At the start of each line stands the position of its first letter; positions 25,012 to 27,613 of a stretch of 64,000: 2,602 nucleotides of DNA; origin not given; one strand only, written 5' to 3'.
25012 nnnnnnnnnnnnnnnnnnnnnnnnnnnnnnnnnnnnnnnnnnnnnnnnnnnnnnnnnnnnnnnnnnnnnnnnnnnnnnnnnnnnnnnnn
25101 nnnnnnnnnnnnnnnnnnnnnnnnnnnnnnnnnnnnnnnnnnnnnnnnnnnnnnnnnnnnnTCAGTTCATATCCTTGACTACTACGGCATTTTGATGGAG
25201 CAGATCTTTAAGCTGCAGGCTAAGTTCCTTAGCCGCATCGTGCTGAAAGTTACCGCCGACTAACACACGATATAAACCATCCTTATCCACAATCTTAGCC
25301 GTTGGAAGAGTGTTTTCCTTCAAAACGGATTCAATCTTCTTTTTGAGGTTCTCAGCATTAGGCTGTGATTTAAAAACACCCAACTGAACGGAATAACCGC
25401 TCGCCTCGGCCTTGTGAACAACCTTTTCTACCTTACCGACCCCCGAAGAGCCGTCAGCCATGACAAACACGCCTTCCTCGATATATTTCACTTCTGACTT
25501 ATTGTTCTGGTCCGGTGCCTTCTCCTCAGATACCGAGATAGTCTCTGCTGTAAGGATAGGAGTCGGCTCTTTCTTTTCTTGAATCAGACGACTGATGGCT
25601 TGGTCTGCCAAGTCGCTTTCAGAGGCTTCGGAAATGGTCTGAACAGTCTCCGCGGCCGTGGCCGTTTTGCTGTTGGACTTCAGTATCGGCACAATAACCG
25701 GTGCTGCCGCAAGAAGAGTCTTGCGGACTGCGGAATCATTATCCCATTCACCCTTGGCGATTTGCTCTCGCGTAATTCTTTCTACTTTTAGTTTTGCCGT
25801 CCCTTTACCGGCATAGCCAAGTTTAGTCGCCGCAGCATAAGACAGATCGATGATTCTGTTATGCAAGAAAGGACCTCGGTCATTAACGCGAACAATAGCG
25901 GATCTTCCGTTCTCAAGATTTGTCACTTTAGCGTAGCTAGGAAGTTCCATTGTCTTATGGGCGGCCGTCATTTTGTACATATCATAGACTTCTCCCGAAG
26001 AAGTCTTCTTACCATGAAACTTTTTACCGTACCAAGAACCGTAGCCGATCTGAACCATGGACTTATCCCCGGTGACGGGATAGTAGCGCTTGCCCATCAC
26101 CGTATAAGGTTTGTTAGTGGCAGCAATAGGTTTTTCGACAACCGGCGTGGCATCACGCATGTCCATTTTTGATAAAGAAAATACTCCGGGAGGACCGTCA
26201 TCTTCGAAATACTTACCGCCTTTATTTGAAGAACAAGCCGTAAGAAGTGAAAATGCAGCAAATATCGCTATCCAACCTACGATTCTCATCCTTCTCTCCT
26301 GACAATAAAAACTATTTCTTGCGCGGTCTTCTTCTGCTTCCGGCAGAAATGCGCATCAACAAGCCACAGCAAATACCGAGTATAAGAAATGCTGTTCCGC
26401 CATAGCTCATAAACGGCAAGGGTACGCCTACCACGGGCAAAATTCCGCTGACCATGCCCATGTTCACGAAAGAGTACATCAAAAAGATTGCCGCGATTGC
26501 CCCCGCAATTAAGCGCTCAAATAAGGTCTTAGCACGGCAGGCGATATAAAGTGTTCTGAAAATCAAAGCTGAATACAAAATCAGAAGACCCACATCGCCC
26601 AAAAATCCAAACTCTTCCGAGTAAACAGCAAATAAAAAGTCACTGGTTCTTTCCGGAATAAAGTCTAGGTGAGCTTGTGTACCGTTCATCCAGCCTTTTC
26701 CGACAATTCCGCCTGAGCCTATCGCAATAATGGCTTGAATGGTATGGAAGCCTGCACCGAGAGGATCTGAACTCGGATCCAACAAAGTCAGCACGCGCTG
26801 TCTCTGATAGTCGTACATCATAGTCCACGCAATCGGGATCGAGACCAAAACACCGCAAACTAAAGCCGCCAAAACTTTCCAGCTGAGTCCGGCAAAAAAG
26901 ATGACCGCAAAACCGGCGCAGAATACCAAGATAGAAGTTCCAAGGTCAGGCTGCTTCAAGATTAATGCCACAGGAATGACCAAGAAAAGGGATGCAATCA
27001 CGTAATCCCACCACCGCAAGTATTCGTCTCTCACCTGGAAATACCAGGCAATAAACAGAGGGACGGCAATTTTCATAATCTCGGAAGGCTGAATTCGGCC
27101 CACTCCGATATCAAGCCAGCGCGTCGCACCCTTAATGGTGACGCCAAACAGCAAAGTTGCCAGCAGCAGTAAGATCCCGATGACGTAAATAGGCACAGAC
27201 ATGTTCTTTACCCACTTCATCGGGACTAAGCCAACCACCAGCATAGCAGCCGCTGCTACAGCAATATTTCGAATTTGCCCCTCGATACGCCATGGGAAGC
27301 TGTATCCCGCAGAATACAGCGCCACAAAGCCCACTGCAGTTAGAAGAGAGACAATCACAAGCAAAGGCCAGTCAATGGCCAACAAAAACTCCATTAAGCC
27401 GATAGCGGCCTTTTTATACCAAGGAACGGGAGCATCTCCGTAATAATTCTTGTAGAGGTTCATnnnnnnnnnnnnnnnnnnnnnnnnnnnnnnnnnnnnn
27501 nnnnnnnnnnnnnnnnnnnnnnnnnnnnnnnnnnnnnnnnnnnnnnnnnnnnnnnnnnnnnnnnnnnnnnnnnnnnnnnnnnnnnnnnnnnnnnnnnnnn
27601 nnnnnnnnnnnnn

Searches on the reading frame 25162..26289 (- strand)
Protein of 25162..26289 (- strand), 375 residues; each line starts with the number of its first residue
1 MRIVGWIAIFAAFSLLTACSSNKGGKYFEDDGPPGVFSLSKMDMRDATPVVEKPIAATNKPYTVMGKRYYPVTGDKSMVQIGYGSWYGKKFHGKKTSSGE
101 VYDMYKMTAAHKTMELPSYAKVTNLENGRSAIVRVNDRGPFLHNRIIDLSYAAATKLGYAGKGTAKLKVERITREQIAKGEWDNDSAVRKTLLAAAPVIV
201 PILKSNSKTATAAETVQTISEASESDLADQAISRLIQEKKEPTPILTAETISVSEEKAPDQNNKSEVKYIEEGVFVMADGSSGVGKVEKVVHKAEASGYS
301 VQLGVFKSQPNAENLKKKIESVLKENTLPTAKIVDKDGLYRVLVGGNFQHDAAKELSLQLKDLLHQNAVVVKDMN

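Call 38: search_protein_families(library=pfam, proteins=[window:25162-26289:-], max_evalue=0.001)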
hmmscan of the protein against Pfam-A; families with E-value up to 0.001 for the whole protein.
window:25162-26289:- (375 aa): 2 families
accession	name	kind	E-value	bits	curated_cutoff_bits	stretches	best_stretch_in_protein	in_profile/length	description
PF03330.24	DPBB_1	-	4.3e-25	88.2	28.8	1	81-168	3-82/83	Lytic transglycolase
PF05036.18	SPOR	-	2.3e-10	41.1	21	1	296-372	2-76/76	SPOR domain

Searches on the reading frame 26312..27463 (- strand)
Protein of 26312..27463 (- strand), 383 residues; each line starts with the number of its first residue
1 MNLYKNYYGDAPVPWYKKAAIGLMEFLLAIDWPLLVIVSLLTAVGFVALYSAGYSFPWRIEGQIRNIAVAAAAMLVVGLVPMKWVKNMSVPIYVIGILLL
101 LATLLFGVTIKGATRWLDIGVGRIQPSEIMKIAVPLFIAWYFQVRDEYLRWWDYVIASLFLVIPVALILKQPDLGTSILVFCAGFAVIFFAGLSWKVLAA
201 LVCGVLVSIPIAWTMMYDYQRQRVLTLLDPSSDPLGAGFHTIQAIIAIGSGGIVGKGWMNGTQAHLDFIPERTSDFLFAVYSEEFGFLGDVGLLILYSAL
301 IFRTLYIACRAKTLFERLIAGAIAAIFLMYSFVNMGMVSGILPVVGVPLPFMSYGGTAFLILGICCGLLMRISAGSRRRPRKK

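Call 38: search_protein_families(library=pfam, proteins=[window:26312-27463:-], max_evalue=0.001)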
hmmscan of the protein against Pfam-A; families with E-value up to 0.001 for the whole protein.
window:26312-27463:- (383 aa): 1 family
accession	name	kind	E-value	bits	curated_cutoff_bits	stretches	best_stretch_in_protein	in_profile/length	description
PF01098.24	FTSW_RODA_SPOVE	-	9.7e-101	337.7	26.4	1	34-376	4-354/356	Cell cycle protein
